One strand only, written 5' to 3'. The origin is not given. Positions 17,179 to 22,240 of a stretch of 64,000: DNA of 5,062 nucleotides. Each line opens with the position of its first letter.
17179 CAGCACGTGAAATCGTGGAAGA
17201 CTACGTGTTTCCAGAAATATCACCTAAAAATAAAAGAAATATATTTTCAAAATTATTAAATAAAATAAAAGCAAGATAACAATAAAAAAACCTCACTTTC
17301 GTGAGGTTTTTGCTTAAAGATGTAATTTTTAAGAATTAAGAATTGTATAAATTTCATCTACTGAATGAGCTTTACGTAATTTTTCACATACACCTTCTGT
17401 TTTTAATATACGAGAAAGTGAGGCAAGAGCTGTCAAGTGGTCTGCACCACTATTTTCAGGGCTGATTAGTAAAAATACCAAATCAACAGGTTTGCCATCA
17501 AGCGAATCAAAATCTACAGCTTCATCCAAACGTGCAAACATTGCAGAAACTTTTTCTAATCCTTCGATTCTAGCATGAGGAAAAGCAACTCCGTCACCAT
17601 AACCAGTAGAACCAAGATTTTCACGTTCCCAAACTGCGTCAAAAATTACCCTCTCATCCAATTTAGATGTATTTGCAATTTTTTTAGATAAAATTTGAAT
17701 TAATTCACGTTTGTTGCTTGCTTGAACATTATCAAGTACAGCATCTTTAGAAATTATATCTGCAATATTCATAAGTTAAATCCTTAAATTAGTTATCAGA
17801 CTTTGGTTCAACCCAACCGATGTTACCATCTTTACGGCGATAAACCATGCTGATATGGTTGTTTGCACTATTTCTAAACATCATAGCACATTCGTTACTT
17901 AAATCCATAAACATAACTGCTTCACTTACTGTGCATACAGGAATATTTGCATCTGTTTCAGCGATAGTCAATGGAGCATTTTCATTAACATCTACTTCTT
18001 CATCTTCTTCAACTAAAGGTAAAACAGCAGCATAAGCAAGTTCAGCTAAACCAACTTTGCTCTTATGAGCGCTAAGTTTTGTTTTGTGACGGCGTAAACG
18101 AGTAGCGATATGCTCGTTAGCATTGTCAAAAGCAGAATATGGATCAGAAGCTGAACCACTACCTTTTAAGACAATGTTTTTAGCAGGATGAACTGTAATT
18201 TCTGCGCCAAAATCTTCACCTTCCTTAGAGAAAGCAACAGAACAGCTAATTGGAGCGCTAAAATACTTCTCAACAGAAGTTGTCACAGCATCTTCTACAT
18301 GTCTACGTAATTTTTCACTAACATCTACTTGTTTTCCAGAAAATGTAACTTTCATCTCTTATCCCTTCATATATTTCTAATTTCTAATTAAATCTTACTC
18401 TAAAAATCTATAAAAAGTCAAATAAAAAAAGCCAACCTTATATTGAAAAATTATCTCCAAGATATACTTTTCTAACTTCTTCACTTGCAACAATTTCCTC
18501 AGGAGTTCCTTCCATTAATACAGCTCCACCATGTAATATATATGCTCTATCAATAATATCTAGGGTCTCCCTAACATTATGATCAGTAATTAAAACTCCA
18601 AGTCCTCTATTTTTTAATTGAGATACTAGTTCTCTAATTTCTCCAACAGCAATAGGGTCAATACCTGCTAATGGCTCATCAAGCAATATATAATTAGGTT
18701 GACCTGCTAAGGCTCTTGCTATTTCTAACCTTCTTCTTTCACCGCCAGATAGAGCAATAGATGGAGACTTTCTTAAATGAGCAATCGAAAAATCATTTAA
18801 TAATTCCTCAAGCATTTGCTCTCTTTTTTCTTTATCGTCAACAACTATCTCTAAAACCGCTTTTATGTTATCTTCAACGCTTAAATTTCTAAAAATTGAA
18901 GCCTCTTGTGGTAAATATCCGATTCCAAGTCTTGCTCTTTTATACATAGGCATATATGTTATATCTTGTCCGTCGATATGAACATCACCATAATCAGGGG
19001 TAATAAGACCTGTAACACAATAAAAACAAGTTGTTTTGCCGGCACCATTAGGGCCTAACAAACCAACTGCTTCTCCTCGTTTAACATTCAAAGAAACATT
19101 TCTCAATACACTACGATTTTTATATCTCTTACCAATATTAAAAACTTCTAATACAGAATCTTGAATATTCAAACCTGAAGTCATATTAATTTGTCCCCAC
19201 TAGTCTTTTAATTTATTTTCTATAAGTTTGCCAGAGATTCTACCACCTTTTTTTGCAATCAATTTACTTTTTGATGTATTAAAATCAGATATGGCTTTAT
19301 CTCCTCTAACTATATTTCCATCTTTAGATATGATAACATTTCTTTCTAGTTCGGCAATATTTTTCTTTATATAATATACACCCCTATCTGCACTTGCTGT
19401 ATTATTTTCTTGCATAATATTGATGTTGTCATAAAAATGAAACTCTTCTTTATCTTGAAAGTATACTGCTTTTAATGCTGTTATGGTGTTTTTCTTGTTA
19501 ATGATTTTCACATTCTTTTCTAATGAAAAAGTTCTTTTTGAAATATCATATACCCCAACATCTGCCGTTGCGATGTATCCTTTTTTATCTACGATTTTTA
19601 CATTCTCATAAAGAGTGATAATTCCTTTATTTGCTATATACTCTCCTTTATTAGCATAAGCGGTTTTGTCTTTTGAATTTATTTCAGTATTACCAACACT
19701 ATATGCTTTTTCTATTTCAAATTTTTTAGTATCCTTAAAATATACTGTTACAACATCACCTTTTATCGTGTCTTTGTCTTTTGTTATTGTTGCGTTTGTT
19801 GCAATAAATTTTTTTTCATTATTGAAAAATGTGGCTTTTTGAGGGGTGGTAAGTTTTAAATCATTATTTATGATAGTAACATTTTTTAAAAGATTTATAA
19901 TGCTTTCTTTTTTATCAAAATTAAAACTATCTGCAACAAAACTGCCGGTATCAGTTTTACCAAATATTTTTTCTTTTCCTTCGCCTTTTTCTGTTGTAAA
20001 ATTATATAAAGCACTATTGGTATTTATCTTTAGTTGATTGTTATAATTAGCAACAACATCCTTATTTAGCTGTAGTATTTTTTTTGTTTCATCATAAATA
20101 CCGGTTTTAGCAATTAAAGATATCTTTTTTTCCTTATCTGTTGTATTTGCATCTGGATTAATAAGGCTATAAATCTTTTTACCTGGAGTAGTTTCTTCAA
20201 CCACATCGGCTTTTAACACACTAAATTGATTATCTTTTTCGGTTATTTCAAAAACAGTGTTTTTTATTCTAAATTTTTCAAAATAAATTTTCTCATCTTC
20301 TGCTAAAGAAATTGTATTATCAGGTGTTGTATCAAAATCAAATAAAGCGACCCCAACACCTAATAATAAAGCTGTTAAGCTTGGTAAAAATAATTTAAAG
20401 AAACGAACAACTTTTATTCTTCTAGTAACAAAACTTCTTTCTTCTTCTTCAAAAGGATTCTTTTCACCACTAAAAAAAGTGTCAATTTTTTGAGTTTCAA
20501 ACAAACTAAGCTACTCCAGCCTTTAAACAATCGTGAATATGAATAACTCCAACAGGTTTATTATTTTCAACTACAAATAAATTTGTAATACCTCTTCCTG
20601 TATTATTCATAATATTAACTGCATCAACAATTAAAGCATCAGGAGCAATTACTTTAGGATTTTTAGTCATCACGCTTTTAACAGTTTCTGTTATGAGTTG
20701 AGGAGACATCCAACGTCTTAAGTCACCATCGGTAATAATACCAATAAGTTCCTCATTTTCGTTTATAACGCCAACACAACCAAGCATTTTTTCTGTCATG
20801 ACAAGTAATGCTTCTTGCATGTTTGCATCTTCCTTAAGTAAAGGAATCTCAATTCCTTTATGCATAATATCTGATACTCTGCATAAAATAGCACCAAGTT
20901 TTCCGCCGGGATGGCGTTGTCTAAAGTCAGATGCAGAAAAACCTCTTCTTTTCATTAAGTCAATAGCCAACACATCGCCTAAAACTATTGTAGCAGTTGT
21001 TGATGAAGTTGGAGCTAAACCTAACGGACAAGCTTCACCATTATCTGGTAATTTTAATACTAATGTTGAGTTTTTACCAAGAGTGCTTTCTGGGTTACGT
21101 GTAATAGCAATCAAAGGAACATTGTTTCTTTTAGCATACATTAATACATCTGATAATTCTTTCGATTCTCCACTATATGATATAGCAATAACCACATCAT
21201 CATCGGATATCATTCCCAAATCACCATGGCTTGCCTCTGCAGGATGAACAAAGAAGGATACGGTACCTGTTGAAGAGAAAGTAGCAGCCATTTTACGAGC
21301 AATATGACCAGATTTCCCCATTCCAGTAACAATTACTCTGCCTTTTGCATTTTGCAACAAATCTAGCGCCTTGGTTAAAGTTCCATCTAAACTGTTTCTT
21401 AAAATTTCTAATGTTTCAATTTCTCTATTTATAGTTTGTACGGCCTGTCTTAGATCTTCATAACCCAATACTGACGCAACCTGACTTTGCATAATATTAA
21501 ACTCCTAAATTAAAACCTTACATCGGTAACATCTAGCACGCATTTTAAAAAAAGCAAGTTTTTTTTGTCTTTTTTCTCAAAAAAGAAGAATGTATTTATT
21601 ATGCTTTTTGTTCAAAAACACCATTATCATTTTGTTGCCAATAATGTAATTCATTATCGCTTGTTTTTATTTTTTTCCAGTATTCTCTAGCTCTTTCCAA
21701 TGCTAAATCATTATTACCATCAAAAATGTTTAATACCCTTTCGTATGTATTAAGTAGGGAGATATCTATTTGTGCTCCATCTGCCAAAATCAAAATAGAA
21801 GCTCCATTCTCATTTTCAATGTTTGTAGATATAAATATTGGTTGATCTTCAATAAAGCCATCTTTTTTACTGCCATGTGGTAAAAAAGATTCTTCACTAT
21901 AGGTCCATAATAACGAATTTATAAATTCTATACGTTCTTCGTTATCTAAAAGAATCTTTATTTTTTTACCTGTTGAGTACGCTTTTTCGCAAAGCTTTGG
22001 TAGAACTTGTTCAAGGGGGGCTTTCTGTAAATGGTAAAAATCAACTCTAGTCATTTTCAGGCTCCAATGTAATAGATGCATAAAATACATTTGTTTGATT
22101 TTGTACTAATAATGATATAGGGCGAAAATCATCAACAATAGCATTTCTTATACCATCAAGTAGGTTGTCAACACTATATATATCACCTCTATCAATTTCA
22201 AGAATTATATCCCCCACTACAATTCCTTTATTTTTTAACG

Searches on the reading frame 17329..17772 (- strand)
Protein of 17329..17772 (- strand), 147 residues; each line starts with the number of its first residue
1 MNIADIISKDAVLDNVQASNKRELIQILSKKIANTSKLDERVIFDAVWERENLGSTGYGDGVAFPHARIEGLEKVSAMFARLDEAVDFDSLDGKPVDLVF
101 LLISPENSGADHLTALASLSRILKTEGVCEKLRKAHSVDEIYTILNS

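Call 61: search_protein_families(library=pfam, proteins=[window:17329-17772:-], max_evalue=0.0001)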
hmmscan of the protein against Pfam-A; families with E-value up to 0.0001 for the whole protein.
window:17329-17772:- (147 aa): 1 family
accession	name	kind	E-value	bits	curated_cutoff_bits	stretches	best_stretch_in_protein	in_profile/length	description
PF00359.27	PTS_EIIA_2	-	1.7e-36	125.8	27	1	6-146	2-142/144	Phosphoenolpyruvate-dependent sugar phosphotransferase system, EIIA 2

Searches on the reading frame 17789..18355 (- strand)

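Call 61: search_protein_families(library=pfam, proteins=[window:17789-18355:-], max_evalue=0.0001)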
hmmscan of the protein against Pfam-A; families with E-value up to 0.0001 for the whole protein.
window:17789-18355:- (188 aa): 2 families
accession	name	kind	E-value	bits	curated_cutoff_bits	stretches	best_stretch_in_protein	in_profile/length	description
PF02482.25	Ribosomal_S30AE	-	4e-19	69.6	23.7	1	3-94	1-87/88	Sigma 54 modulation protein / S30EA ribosomal protein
PF16321.10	Ribosom_S30AE_C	-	2.2e-14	53.3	25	1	128-180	4-56/57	Sigma 54 modulation/S30EA ribosomal protein C terminus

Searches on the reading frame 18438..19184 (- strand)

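Call 61: search_protein_families(library=pfam, proteins=[window:18438-19184:-], max_evalue=0.0001)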
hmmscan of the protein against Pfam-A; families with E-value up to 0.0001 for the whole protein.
window:18438-19184:- (248 aa): 2 families
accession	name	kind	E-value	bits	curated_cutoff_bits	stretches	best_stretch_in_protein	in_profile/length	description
PF00005.33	ABC_tran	-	4.7e-36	124.9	25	1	27-173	1-137/137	ABC transporter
PF12399.14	BCA_ABC_TP_C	-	4.6e-08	32.9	25.5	1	222-246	2-26/27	Branched-chain amino acid ATP-binding cassette transporter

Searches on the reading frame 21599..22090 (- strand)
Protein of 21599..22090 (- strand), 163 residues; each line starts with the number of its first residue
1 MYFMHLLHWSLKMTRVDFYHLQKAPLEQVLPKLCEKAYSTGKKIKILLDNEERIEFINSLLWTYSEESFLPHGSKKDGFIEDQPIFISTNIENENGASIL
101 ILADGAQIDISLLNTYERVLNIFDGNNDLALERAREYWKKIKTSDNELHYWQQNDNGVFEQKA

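Call 62: search_protein_families(library=pfam, proteins=[window:21599-22090:-], max_evalue=0.0001)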
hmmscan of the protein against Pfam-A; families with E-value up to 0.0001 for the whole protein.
window:21599-22090:- (163 aa): 1 family
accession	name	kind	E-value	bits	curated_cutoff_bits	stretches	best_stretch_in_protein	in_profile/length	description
PF04364.18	DNA_pol3_chi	-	1.4e-31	109.9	25.4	1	13-148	1-134/135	DNA polymerase III chi subunit, HolC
